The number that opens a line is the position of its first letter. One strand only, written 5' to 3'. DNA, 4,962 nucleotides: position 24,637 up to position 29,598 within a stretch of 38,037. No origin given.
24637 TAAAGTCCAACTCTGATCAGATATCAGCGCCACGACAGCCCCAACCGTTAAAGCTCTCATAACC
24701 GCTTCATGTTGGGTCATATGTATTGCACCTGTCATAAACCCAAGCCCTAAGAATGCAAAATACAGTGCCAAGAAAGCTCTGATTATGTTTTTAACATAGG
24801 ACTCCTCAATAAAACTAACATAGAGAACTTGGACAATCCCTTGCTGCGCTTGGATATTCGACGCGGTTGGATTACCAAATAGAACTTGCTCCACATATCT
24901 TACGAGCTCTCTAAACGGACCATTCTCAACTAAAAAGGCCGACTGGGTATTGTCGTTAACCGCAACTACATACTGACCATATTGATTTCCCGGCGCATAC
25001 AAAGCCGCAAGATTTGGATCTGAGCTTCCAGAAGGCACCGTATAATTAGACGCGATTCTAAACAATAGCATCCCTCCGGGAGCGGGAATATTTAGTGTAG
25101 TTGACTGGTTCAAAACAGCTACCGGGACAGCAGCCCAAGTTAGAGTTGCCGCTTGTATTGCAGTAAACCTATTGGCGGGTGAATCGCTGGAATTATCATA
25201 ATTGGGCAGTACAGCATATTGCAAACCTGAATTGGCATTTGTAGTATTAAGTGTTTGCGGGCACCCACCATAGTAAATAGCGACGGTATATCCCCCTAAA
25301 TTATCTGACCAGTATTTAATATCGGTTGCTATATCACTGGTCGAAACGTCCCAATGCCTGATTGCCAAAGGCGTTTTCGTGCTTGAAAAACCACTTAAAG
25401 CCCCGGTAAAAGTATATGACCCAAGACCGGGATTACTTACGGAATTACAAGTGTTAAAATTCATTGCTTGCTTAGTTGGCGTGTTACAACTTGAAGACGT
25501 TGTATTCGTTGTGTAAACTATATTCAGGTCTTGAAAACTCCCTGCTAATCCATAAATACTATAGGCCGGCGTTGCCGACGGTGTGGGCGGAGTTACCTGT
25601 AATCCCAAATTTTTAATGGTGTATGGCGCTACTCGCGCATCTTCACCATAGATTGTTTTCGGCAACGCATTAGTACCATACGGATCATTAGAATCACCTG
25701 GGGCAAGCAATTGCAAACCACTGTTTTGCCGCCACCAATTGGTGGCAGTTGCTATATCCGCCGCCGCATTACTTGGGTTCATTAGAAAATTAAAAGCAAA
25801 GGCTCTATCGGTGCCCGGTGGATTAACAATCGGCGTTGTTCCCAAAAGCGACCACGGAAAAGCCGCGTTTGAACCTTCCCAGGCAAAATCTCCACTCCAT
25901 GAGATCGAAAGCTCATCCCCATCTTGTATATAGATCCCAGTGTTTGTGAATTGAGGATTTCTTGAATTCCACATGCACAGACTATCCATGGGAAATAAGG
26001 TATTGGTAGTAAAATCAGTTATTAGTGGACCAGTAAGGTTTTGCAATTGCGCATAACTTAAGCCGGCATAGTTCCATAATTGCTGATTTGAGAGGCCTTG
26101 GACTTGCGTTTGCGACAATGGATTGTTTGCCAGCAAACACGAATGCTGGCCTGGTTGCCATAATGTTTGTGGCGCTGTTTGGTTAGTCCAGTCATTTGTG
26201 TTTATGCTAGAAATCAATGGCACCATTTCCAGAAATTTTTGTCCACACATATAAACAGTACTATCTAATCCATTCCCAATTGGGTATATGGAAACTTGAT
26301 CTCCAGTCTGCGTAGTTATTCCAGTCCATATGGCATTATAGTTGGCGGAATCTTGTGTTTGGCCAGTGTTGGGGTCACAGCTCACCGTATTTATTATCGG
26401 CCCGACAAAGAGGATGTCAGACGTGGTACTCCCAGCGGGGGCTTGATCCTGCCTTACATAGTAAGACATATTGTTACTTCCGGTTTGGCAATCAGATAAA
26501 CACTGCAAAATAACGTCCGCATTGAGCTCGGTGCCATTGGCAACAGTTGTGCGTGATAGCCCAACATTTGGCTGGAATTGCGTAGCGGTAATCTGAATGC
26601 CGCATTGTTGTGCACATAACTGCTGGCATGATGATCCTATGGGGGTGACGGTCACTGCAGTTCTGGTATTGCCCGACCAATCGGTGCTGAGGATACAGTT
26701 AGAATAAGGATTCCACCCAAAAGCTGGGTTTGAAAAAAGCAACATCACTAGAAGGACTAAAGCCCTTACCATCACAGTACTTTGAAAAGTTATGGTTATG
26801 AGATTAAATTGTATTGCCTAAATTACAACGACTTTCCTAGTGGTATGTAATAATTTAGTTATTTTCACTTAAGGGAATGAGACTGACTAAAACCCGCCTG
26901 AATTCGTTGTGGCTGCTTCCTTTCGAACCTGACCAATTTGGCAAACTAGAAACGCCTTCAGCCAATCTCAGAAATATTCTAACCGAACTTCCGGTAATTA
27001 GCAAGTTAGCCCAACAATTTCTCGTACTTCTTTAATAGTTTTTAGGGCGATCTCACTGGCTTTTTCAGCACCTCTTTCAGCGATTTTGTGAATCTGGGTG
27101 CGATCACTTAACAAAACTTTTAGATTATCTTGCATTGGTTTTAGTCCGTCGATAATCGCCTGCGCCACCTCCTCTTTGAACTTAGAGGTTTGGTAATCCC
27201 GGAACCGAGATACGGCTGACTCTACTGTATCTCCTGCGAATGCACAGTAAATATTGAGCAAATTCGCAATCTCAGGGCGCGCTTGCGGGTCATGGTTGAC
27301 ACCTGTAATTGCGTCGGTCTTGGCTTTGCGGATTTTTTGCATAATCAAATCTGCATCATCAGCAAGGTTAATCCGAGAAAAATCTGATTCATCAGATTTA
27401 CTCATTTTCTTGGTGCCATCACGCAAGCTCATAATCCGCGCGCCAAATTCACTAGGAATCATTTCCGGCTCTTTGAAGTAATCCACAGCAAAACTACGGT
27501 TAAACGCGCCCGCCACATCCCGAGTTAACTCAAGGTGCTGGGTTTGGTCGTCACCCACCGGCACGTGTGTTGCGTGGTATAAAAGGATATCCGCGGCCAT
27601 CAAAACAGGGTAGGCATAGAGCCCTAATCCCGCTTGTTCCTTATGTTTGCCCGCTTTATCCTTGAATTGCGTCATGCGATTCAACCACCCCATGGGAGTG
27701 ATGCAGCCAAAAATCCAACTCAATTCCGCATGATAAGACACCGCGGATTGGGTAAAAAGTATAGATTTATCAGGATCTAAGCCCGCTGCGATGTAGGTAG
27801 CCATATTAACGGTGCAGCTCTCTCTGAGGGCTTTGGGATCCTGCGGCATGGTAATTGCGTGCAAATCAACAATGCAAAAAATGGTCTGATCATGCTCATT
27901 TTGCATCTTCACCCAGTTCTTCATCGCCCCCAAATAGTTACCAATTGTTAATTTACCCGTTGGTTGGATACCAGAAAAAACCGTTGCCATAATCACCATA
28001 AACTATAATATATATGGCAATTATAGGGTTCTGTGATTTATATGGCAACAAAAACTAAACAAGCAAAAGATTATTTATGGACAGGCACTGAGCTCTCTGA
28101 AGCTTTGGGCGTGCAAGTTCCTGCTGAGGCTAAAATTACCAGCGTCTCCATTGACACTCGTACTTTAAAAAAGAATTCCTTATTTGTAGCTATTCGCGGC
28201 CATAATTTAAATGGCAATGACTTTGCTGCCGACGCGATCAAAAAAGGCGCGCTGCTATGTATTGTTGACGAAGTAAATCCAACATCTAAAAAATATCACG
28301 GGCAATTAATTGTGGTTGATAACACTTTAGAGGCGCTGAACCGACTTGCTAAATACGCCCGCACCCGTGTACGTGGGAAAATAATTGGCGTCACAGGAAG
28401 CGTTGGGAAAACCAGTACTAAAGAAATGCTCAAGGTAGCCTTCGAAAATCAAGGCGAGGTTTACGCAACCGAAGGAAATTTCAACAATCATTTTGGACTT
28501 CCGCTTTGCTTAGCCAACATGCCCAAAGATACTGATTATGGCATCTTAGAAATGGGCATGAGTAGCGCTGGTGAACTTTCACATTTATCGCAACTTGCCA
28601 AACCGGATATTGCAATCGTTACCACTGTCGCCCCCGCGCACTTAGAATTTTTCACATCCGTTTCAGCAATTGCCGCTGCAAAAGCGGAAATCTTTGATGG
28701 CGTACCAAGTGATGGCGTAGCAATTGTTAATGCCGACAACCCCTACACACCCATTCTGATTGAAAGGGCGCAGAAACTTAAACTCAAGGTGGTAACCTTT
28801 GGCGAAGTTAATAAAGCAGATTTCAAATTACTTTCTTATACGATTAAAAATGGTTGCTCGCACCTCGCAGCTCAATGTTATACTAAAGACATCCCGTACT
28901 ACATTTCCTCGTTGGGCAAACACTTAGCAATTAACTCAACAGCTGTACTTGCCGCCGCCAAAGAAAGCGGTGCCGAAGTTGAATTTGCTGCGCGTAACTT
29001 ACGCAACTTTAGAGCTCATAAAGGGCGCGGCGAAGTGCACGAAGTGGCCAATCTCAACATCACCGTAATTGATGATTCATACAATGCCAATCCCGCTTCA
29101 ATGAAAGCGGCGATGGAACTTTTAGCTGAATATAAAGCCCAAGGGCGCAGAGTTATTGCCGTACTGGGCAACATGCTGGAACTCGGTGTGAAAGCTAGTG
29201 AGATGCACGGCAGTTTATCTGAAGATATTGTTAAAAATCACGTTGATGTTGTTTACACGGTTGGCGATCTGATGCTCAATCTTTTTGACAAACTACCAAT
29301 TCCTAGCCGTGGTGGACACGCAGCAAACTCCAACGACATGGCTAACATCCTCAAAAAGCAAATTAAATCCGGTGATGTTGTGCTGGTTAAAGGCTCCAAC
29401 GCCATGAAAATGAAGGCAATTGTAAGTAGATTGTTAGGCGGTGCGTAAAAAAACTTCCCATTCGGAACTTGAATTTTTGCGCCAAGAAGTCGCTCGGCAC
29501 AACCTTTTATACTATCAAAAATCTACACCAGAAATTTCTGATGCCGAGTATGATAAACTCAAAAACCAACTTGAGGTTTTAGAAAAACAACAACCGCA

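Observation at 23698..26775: VirB6-like proteins carry huge N-terminal Cys-rich secreted domains (family I: 23698..26775, 12628..15390, and a shorter version in 10346..12631)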

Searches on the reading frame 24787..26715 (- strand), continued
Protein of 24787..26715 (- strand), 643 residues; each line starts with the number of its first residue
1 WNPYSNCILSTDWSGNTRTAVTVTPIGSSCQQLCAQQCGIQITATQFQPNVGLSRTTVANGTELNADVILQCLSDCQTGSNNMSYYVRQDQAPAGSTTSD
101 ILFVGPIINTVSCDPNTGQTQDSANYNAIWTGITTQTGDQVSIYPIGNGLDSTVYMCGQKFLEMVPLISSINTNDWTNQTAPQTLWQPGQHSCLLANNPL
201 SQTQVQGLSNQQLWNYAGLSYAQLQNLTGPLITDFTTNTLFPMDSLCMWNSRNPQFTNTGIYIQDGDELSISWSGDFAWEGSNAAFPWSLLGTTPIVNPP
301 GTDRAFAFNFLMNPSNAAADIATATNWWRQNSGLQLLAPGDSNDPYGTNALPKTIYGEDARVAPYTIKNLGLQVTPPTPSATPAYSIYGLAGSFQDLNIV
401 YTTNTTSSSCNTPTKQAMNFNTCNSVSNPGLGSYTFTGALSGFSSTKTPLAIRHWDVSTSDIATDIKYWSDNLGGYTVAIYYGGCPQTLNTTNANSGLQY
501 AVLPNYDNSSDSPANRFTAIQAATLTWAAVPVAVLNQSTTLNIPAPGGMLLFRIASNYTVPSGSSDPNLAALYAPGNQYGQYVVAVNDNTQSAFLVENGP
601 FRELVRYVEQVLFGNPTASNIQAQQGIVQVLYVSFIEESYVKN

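Call 75: fold_search(model_id=the predicted structure, library=pdb)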
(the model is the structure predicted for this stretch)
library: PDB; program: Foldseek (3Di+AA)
matches with E <= 10: 33; with E <= 0.001: 0
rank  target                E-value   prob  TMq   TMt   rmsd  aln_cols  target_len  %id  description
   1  6ygq_D                6.5e-02  0.91  0.14  0.61   6.6       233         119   13  EclA N-terminal domain; PllA-like lectin (released 2021-04-07)
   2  6ygq_A                1.5e-01  0.77  0.14  0.59   6.6       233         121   13  EclA N-terminal domain; PllA-like lectin (released 2021-04-07)
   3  1w8x_K                2.4e-01  0.06  0.13  0.19  24.2       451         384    8  Structural analysis of PRD1 (released 2004-11-11)
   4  6ygq_B                6.8e-01  0.38  0.13  0.58   7.0       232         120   13  EclA N-terminal domain; PllA-like lectin (released 2021-04-07)
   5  8e2y_A                9.1e-01  0.04  0.05  0.12  14.9       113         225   16  Purification of Enterovirus A71, strain 4643, WT capsid (released 2023-08-30)
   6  5odu_A                1.1e+00  0.13  0.10  0.43  14.7       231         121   11  PllA lectin, monosaccharide complex (released 2017-10-04)
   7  5oac_A                1.3e+00  0.01  0.07  0.10  25.4       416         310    7  FLiP major capsid protein (released 2017-07-26)
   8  3j26_A                1.4e+00  0.01  0.09  0.10  28.0       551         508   11  The 3.5 A resolution structure of the Sputnik virophage by cryo-EM (released 2012-10-24)
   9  5ofz_A                1.8e+00  0.18  0.12  0.52   7.2       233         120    8  PllA lectin, apo (released 2017-10-04)
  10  6g44_C                2.3e+00  0.02  0.12  0.13  15.2       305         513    9  Crystal structure of mavirus major capsid protein lacking the C-terminal domain (released 2018-07-04)
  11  3ecq_A                2.7e+00  0.01  0.07  0.04  22.1       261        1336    8  Endo-alpha-N-acetylgalactosaminidase from Streptococcus pneumoniae: SeMet structure (released 2008-09-09)
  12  6g45_A                2.9e+00  0.01  0.11  0.13  15.2       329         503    9  Crystal structure of mavirus major capsid protein (released 2018-07-04)
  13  3ecq_B                3.8e+00  0.01  0.08  0.04  22.1       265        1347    9  Endo-alpha-N-acetylgalactosaminidase from Streptococcus pneumoniae: SeMet structure (released 2008-09-09)
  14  7ec5_A                3.8e+00  0.01  0.06  0.10  22.8       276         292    8  EV-D68 in complex with 8F12 Fab (released 2021-03-31)
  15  7qw9_A                4.1e+00  0.02  0.08  0.16  20.1       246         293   10  Cryo-EM structure of coxsackievirus A6 mature virion (released 2022-09-07)
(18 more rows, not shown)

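Call 78: fold_search(model_id=the predicted structure, library=viral)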
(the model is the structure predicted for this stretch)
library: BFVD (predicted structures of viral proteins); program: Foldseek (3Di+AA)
matches with E <= 10: 84; with E <= 0.001: 0
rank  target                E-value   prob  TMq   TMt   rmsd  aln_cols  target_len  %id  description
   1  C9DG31                1.8e-01  0.06  0.12  0.16  21.4       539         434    8  Uncharacterized protein [Delftia phage PhiW-14]
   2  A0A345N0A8            3.2e-01  0.01  0.07  0.09  31.7       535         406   10  (no name in the UniProt tables at hand)
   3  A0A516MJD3            3.8e-01  0.03  0.10  0.11  24.8       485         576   11  (no name in the UniProt tables at hand)
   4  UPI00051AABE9         4.3e-01  0.02  0.11  0.16  23.2       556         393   10  (no name look-up for this kind of identifier)
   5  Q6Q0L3                6.0e-01  0.01  0.10  0.14  25.3       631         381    9  Uncharacterized protein [Sulfolobus turreted icosahedral virus 1]
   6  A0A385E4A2            6.0e-01  0.01  0.07  0.08  40.3       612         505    8  (no name in the UniProt tables at hand)
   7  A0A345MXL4            6.4e-01  0.01  0.07  0.09  22.2       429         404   12  (no name in the UniProt tables at hand)
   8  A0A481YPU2            1.3e+00  0.06  0.09  0.23  12.0       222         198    9  Uncharacterized protein [Iridovirus LCIVAC01]
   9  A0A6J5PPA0            1.3e+00  0.02  0.08  0.13  20.9       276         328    8  Uncharacterized protein [uncultured Caudovirales phage]
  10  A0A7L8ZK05            1.3e+00  0.01  0.12  0.11  25.1       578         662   10  BppU family phage baseplate upper protein (Fragment) [Enterococcus phage 9184]
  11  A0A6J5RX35            1.3e+00  0.06  0.11  0.15  12.8       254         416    6  Bacteriophage lambda, Stf, side tail fibre-repeat-2 [uncultured Caudovirales phage]
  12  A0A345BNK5            1.4e+00  0.03  0.11  0.17  12.7       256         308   10  (no name in the UniProt tables at hand)
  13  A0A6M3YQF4            1.4e+00  0.01  0.07  0.10  25.0       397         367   10  (no name in the UniProt tables at hand)
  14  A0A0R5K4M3            1.6e+00  0.01  0.06  0.06  28.2       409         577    9  Putative major capsid protein [Qinghai Lake virophage]
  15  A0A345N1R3            1.9e+00  0.00  0.06  0.06  31.6       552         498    9  (no name in the UniProt tables at hand)
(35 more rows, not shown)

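Call 81: find_encoding_contigs(protein=P0026, flank=8000, max_places=2)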
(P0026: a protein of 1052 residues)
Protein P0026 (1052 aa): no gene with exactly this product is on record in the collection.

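Call 82: find_encoding_contigs(protein=P0112, flank=8000, max_places=2)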
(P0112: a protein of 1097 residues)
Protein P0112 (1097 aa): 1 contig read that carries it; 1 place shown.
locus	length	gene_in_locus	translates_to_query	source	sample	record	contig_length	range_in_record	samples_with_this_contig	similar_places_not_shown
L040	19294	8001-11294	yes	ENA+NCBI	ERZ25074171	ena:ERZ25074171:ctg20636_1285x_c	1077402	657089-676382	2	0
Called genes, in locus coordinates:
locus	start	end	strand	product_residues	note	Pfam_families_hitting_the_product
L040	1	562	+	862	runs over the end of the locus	PF01588:tRNA_bind, PF03483:B3_4, PF03484:B5, PF17759:tRNA_synthFbeta, PF03147:FDX-ACB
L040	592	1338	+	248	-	PF01135:PCMT, PF00398:RrnaAD (weak), PF13489:Methyltransf_23 (weak), PF08003:Methyltransf_9 (weak), PF13847:Methyltransf_31, PF08241:Methyltransf_11, PF08242:Methyltransf_12 (weak), PF13649:Methyltransf_25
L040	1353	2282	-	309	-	PF04229:GrpB, PF00583:Acetyltransf_1 (weak), PF13673:Acetyltransf_10 (weak), PF13508:Acetyltransf_7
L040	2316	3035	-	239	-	-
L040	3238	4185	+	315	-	PF01594:AI-2E_transport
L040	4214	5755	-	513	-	PF01676:Metalloenzyme, PF06415:iPGM_N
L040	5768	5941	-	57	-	-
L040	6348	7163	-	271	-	PF02674:Colicin_V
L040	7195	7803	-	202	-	PF01612:DNA_pol_A_exo1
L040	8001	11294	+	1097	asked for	PF04610:TrbL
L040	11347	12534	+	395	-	PF00768:Peptidase_S11, PF13354:Beta-lactamase2, PF07943:PBP5_C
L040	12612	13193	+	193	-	-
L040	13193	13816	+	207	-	PF03232:COQ7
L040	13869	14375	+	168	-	PF21157:DksA_N, PF01258:zf-dskA_traR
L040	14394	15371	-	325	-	PF00146:NADHdh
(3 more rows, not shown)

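Call 83: find_encoding_contigs(protein=P0018, flank=8000, max_places=2)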
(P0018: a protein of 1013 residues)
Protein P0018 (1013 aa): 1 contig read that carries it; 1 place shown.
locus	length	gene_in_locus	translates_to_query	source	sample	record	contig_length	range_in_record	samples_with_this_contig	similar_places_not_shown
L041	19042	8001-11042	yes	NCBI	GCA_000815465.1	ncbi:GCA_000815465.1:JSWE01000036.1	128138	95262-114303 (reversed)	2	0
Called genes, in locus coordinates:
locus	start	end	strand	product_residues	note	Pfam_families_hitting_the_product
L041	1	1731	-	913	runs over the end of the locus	PF02518:HATPase_c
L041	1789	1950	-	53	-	-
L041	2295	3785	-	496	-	PF00772:DnaB, PF03796:DnaB_C, PF13481:AAA_25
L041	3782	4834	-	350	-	PF01208:URO-D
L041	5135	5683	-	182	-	PF00300:His_Phos_1 (weak)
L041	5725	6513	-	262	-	PF02683:DsbD_TM, PF13386:DsbD_2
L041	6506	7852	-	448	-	PF25171:Beta-prop_WDR36-Utp21_1st (faint), PF01011:PQQ (faint), PF25293:Beta-prop_EMC1_N (faint), PF13360:PQQ_2, PF13570:Beta-prop_ACSF4, PF13360:PQQ_2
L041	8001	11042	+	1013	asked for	PF04610:TrbL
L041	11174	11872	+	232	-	PF02592:Vut_1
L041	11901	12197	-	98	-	PF01371:Trp_repressor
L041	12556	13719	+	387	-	-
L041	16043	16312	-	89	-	-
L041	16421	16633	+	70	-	-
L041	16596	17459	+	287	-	-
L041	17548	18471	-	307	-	PF02195:ParB_N, PF17762:HTH_ParB, PF23552:ParB_C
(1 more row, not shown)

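Call 94: list_cluster_members(proteins=[P0119, P0084, P0012, P0122, P0097, P0033, P0117, P0059, P0102, P0110])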
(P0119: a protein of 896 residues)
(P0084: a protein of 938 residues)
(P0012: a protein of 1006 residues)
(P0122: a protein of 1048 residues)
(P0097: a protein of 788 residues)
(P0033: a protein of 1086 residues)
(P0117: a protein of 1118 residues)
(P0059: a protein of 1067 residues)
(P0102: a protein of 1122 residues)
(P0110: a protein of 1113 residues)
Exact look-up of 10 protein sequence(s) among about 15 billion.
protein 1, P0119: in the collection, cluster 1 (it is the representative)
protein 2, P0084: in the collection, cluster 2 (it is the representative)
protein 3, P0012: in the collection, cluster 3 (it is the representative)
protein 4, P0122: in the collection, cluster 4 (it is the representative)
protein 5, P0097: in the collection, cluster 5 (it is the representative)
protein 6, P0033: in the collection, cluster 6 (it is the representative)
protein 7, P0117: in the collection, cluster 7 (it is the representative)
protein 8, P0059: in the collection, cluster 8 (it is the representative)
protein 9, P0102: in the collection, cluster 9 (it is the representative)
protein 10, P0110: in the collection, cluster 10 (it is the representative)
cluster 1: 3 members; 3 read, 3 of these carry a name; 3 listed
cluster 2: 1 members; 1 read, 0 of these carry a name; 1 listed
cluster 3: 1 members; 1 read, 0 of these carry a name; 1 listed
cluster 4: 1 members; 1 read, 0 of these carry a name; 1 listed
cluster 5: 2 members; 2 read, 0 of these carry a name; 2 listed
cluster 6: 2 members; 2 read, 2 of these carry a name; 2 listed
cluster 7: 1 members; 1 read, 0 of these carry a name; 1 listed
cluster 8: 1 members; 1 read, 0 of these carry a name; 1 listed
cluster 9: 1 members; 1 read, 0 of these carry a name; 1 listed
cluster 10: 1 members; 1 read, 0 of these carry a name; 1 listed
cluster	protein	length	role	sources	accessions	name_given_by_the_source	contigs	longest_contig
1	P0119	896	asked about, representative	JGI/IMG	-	type IV secretory pathway VirB6-like protein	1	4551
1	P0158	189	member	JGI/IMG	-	hypothetical protein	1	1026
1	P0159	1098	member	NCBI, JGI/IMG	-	type IV secretory pathway VirB6-like protein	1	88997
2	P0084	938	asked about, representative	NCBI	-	-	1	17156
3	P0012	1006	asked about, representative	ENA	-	-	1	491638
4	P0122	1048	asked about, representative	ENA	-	-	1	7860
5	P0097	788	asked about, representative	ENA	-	-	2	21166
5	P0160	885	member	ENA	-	-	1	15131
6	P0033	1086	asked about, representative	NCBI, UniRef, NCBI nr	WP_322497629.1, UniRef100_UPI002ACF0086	TrbL/VirB6 family protein [Candidatus Cyrtobacter comes] | type IV secretion system protein n=1 Tax=Candidatus Cyrtobacter comes TaxID=675776 ... | type IV secretion system protein [Candidatus Cyrtobacter comes]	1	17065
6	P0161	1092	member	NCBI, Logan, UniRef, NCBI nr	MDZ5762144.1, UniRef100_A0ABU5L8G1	Type IV secretion system protein VirB6 [Candidatus Cyrtobacter comes] | Type IV secretion system protein VirB6 n=1 Tax=Candidatus Cyrtobacter comes TaxID=675776 ...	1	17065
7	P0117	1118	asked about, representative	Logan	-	-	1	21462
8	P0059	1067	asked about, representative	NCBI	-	-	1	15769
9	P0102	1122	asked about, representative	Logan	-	-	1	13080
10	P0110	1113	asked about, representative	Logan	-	-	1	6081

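Call 97: search_solved_structures(query=A4, max_evalue=10, show_alignments=2)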
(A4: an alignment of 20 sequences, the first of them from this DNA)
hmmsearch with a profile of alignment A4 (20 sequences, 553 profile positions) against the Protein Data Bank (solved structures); distinct sequences matched with E-value up to 10: 2.
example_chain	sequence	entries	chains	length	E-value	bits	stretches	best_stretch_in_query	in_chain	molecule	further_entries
1ynb_A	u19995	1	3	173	1.1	11.1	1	203-251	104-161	hypothetical protein AF1432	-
1yoy_A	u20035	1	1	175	1.1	11.1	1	203-251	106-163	hypothetical protein AF1432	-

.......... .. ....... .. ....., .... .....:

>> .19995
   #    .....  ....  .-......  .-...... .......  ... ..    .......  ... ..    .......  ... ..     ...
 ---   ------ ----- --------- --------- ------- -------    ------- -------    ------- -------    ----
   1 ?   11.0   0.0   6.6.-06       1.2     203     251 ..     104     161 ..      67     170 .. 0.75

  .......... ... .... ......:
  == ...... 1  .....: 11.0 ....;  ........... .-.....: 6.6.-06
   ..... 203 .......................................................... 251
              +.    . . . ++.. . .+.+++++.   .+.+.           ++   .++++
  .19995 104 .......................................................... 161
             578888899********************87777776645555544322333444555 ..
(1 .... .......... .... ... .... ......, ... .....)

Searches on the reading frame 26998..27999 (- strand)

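Call 107: search_protein_families(library=pfam, proteins=[window:26998-27999:-], max_evalue=0.00001)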
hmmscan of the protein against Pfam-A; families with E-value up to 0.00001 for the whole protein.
window:26998-27999:- (333 aa): 1 family
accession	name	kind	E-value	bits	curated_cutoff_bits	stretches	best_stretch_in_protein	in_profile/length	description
PF00579.31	tRNA-synt_1b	-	2.7e-74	250.6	21.1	1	6-284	7-289/292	tRNA synthetases class I (W and Y)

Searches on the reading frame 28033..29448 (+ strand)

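Call 24: search_protein_families(library=pfam, proteins=[window:28033-29448:+], max_evalue=0.00001)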
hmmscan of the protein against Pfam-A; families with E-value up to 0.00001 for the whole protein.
window:28033-29448:+ (471 aa): 3 families
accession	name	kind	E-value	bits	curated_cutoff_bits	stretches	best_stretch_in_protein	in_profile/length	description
PF08245.18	Mur_ligase_M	-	7.1e-50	170.2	24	1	120-309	1-200/200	Mur ligase middle domain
PF02875.26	Mur_ligase_C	-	4.9e-22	79.5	28.4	1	331-455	1-126/127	Mur ligase, glutamate ligase domain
PF01225.30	Mur_ligase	-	3.7e-10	40.5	21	1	34-108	1-93/95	Mur ligase family, catalytic domain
